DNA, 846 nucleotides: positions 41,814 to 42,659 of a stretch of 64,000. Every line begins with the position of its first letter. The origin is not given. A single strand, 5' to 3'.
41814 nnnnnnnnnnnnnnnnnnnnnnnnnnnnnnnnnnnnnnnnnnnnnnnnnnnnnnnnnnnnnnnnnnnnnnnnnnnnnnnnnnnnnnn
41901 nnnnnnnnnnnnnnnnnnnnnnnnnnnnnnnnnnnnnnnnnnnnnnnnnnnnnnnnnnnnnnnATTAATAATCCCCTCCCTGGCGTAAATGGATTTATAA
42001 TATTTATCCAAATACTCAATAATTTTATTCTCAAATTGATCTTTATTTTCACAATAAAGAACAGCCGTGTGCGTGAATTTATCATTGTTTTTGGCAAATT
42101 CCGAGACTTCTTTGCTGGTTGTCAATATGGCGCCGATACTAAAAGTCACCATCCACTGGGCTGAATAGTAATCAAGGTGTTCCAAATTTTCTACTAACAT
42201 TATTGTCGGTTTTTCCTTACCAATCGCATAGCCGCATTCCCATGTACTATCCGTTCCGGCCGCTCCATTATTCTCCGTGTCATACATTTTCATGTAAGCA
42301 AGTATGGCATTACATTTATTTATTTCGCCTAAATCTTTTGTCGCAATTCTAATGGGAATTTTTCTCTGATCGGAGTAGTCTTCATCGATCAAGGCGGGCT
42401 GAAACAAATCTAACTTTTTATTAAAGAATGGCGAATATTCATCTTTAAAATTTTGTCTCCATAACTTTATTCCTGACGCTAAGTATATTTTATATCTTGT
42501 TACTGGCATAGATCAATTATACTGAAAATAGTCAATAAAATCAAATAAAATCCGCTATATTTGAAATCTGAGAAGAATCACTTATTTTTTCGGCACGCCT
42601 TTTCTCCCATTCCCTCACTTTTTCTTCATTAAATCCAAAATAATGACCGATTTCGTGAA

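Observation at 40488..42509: AT-rich gene encoding an unusual fusion: nucleoside 2-deoxyribosyltransferase-like (SLOG-fold) domain + trans-polyprenyl diphosphate synthase-like domain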

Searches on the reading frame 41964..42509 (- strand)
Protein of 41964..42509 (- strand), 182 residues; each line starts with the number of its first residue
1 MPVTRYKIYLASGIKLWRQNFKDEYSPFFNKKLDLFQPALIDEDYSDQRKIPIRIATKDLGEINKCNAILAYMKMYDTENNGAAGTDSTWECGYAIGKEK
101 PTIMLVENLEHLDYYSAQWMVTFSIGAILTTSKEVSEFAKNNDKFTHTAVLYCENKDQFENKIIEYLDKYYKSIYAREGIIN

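Call 27: search_solved_structures(query=A2, max_evalue=10, show_alignments=4)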
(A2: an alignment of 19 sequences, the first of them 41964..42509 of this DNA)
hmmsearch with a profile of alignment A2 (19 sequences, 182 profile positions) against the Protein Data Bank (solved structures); distinct sequences matched with E-value up to 10: 14.
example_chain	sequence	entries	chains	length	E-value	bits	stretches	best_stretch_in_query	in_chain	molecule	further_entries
2a0k_A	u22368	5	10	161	0.007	19.2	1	27-112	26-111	Nucleoside 2-deoxyribosyltransferase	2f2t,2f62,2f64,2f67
6qai_A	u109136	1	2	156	0.034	16.9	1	52-108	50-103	2-Deoxyribosyltransferase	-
8qc0_A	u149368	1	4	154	0.39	13.5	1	34-108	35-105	Nucleoside 2-deoxyribosyltransferase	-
8rh3_A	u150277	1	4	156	0.39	13.5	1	34-108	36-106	Nucleoside 2-deoxyribosyltransferase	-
8pqr_B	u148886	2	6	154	0.41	13.4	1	34-108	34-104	Nucleoside 2-deoxyribosyltransferase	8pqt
9emw_A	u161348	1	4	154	0.5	13.1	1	34-108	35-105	Nucleoside 2-deoxyribosyltransferase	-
4jem_A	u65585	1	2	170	0.5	13.1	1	59-115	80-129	CMP/hydroxymethyl CMP hydrolase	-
9emx_A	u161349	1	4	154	0.52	13.1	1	35-108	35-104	Nucleoside 2-deoxyribosyltransferase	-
4jel_A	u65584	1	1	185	0.58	12.9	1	59-115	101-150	CMP/hydroxymethyl CMP hydrolase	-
4ohr_A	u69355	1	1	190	0.63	12.8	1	59-115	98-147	CMP/hydroxymethyl CMP hydrolase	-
7m5h_A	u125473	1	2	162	0.72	12.6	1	8-110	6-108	Nucleoside 2-deoxyribosyltransferase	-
8pqp_A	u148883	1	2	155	0.93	12.3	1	34-108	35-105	Nucleoside 2-deoxyribosyltransferase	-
1xyh_A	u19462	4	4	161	1.7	11.4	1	13-34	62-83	cyclophilin-like protein PPIL3b | Peptidyl-prolyl cis-trans isomerase-like 3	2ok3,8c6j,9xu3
2oju_A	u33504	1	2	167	1.8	11.4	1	13-34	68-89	PEPTIDYL-PROLYL CIS-TRANS ISOMERASE-LIKE 3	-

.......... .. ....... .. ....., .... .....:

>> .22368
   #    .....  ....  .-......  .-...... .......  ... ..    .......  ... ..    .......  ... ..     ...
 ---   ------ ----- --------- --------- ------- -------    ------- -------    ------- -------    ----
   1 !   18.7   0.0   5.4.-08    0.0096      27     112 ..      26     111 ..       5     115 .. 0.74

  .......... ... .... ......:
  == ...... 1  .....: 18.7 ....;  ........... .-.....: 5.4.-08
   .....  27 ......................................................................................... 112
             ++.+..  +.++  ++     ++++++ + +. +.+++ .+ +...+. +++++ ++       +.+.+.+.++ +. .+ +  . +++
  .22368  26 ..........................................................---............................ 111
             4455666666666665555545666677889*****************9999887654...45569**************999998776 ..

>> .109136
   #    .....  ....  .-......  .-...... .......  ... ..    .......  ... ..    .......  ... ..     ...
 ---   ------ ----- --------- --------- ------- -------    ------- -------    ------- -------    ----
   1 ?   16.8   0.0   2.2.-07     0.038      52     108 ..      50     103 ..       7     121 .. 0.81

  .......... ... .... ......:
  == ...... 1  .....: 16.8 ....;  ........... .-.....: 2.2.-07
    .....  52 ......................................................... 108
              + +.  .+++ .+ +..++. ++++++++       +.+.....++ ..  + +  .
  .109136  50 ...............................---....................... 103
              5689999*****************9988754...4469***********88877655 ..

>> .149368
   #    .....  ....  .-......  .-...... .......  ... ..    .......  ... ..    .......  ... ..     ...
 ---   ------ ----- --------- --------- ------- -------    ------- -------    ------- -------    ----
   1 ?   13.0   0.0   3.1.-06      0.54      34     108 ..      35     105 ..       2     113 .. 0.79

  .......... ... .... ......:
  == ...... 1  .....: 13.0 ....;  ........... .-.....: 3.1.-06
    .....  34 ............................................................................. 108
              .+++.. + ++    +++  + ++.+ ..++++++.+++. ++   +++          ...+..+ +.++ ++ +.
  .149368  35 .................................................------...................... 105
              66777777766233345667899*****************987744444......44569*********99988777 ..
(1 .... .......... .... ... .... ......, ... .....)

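Call 32: predict_structure(alignment_id=A2)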
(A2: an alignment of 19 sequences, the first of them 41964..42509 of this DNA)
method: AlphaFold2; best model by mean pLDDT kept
length: 182 residues; sequences in the alignment: 19
mean_pLDDT: 84.7   pTM: 0.83
mean pLDDT of the five models: 84.7, 84.2, 82.4, 82.2, 81.7
residues with pLDDT >= 90: 95; 70-90: 56; 50-70: 27; < 50: 4
segments of 3 or more residues with pLDDT < 50: none
pLDDT, mean of each block of 10 residues (from residue 1): 78 87 95 87 56 76 94 82 74 91 95 82 84 96 89 98 96 74 46
secondary structure, 60 per line:
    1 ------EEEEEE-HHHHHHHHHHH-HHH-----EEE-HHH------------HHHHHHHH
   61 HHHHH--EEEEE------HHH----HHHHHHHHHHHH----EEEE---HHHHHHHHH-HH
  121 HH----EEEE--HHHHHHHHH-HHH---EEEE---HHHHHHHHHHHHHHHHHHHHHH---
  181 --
elements in order: E7-12 H14-24 E34-36 H53-65 E68-72 H86-97 E102-105 H109-117 H119-122 E127-130 H133-141 E149-152 H156-177

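Call 38: find_homologous_proteins(query=A2, max_evalue=0.001)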
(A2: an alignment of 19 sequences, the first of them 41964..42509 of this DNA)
Query A2 (19 sequences) (182 aa, profile of the alignment): 41 proteins with E <= 0.001 among 2294 candidates.
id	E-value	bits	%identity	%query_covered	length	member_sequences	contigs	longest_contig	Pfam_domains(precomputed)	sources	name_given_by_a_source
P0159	9.0e-84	298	64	98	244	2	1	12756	PF05014.22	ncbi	-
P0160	1.3e-81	290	56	98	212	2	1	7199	PF05014.22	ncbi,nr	ncbi:hypothetical protein GYA13_04550, partial [Candidatus Kuenenbacteria bacterium]|nr:hypothetical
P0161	2.0e-71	257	50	91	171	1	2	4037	PF15891.12,PF05014.22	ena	-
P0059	1.0e-70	255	43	90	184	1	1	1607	PF15891.12,PF05014.22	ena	-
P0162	6.4e-70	252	54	91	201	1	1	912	PF05014.22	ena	-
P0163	2.3e-68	247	57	81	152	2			PF05014.22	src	-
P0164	4.1e-66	240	50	90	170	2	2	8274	PF15891.12,PF05014.22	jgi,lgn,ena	-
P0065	4.3e-66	240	37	94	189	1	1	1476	PF05014.22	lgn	-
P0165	1.1e-65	239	49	91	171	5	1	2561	PF05014.22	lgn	-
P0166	2.6e-65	237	49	92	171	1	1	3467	PF15891.12,PF05014.22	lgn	-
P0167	1.2e-64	235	51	90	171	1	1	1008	PF15891.12,PF05014.22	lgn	-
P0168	3.3e-64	234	43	90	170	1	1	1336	PF15891.12,PF05014.22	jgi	jgi:nucleoside 2-deoxyribosyltransferase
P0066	5.8e-64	233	34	91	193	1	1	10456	-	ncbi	-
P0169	2.4e-63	231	46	93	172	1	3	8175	PF05014.22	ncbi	-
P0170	2.5e-63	231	48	91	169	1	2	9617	PF05014.22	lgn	-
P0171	2.5e-63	231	44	90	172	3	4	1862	PF05014.22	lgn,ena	-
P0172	6.0e-63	230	48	90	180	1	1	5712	PF05014.22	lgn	-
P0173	7.5e-63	229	44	93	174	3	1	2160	PF05014.22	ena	-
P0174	1.2e-61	226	40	89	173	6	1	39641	PF15891.12,PF05014.22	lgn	-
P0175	5.3e-61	223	41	81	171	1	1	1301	PF15891.12,PF05014.22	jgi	jgi:nucleoside 2-deoxyribosyltransferase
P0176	2.1e-59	218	40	92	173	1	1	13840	PF05014.22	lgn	-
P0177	3.3e-59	217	45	88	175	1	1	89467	PF05014.22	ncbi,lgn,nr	ncbi:hypothetical protein KGO95_02345 [Patescibacteria group bacterium]|nr:hypothetical protein [Pat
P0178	1.4e-57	212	39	90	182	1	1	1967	PF05014.22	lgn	-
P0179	8.7e-55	203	33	90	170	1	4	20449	PF05014.22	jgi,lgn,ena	-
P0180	3.0e-53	198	34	91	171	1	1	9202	PF05014.22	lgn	-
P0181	8.1e-53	197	34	90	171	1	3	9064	PF05014.22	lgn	-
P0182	8.7e-47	177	83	62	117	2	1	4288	PF05014.22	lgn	-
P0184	9.4e-6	43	29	54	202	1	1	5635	PF15891.12,PF05014.22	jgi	jgi:nucleoside 2-deoxyribosyltransferase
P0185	1.4e-5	43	33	57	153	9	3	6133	PF15891.12,PF05014.22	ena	-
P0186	1.3e-4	40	30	41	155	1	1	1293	PF15891.12,PF05014.22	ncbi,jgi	jgi:nucleoside 2-deoxyribosyltransferase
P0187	1.4e-4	39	32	32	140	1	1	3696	PF15891.12,PF05014.22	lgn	-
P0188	1.4e-4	39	31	54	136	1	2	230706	PF15891.12,PF13676.12,PF05014.22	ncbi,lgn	-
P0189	1.7e-4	39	40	26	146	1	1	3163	PF15891.12,PF05014.22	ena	-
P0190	1.8e-4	39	25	88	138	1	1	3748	PF15891.12,PF05014.22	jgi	jgi:nucleoside 2-deoxyribosyltransferase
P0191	2.3e-4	39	29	43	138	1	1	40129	PF15891.12,PF13676.12,PF05014.22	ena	-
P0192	3.0e-4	38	36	29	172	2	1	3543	PF15891.12,PF05014.22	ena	-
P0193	6.5e-4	37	32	31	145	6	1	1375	PF15891.12,PF14359.13,PF05014.22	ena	-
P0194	6.9e-4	37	40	14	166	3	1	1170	PF15891.12,PF05014.22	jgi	-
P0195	9.2e-4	37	29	53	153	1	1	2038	PF15891.12,PF05014.22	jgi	jgi:nucleoside 2-deoxyribosyltransferase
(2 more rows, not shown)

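Call 40: find_encoding_contigs(protein=P0177, flank=6000, max_places=2)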
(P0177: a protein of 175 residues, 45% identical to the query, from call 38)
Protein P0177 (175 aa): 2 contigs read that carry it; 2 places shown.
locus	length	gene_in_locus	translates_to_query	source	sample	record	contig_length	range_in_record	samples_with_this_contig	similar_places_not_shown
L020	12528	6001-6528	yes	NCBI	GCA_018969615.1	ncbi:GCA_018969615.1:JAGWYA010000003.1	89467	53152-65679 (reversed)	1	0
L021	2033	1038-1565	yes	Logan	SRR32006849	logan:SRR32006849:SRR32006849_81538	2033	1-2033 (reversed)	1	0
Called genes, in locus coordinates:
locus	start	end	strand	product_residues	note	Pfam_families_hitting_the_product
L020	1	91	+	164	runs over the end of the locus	-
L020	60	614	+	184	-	PF07963:N_methyl (weak)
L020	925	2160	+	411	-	PF00675:Peptidase_M16, PF05193:Peptidase_M16_C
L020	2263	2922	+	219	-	-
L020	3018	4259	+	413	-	-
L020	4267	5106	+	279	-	PF01040:UbiA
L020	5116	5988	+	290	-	PF01040:UbiA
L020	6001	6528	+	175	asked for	PF05014:Nuc_deoxyrib_tr (weak)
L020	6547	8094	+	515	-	PF20154:LNT_N, PF00795:CN_hydrolase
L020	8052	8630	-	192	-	PF06966:DUF1295 (weak), PF04140:ICMT, PF04191:PEMT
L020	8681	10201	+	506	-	PF00221:Lyase_aromatic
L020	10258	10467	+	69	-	-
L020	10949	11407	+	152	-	-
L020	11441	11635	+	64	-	-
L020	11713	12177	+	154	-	-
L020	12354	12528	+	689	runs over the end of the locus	PF22745:Nlig-Ia, PF01653:DNA_ligase_aden, PF03120:OB_DNA_ligase, PF14520:HHH_5 (faint), PF12826:HHH_2, PF00533:BRCT, PF12738:PTCB-BRCT (weak)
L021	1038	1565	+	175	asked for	PF05014:Nuc_deoxyrib_tr (weak)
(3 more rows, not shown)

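Call 41: find_encoding_contigs(protein=P0174, flank=6000, max_places=2)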
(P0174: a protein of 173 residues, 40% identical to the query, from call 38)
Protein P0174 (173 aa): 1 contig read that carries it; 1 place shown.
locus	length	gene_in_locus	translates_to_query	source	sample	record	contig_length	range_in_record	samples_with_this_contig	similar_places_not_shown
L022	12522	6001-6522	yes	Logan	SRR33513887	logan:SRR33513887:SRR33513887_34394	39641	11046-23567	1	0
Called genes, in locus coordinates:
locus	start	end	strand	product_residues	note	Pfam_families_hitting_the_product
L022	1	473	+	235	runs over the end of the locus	-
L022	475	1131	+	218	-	-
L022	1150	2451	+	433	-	-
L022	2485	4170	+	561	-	PF20154:LNT_N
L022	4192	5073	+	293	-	PF01040:UbiA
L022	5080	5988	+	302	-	PF01040:UbiA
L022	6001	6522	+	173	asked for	PF05014:Nuc_deoxyrib_tr, PF15891:Nuc_deoxyri_tr2 (weak)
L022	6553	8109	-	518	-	PF00221:Lyase_aromatic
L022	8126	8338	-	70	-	-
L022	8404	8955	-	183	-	-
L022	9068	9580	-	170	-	PF07963:N_methyl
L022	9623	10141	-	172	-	-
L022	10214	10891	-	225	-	PF09335:VTT_dom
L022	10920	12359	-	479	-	PF01266:DAO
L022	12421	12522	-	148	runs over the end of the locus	-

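Call 42: find_encoding_contigs(protein=P0179, flank=6000, max_places=2)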
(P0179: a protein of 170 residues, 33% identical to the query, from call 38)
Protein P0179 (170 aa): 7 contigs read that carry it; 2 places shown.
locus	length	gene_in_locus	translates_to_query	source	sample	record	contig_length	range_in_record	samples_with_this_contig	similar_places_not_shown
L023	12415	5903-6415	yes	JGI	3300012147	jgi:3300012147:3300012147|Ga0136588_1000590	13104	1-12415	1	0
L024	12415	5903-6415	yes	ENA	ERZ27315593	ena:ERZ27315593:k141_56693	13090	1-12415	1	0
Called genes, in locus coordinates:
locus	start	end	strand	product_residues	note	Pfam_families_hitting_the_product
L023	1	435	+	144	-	PF00252:Ribosomal_L16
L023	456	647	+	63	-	PF00831:Ribosomal_L29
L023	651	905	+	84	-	PF00366:Ribosomal_S17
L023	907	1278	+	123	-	PF00238:Ribosomal_L14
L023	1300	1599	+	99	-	PF00467:KOW, PF17136:ribosomal_L24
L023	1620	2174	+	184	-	PF00281:Ribosomal_L5, PF00673:Ribosomal_L5_C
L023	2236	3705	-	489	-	PF00795:CN_hydrolase (weak)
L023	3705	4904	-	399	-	PF00501:AMP-binding (faint)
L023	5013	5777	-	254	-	-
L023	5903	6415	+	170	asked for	PF05014:Nuc_deoxyrib_tr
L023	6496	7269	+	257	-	PF01040:UbiA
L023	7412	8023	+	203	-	-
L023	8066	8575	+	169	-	-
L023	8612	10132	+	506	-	PF00221:Lyase_aromatic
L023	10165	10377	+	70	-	-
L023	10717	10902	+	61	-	PF00253:Ribosomal_S14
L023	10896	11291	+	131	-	PF00410:Ribosomal_S8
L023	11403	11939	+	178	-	PF00347:Ribosomal_L6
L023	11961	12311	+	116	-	PF00861:Ribosomal_L18p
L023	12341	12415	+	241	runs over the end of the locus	PF00333:Ribosomal_S5, PF03719:Ribosomal_S5_C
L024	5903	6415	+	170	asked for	PF05014:Nuc_deoxyrib_tr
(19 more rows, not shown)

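Call 43: find_encoding_contigs(protein=P0176, flank=6000, max_places=1)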
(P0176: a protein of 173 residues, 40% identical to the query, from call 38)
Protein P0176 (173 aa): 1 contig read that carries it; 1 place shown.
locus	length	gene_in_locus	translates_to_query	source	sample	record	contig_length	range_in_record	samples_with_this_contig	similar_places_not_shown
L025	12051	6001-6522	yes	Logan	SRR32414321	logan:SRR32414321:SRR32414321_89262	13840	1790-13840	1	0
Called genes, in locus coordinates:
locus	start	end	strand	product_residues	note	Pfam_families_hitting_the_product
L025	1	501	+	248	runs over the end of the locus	-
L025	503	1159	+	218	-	-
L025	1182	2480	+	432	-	-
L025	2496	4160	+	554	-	PF20154:LNT_N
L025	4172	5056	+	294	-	PF01040:UbiA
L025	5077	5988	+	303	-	PF01040:UbiA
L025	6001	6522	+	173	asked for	PF05014:Nuc_deoxyrib_tr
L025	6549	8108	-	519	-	PF00221:Lyase_aromatic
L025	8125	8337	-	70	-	-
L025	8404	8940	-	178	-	-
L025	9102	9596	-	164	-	PF07963:N_methyl (weak)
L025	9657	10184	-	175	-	-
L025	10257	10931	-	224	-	PF09335:VTT_dom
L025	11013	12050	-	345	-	?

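Call 45: find_encoding_contigs(protein=P0159, flank=6000, max_places=1)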
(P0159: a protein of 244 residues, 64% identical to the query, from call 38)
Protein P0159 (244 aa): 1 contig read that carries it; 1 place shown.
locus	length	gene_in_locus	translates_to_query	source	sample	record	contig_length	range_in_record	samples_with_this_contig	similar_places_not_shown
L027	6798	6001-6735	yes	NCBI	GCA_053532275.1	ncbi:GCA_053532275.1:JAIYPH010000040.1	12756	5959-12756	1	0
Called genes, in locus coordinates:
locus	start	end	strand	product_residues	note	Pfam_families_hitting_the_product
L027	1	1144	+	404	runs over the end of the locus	-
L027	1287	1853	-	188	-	-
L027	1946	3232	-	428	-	-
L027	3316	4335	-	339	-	-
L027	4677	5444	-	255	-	-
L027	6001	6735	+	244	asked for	PF05014:Nuc_deoxyrib_tr (weak)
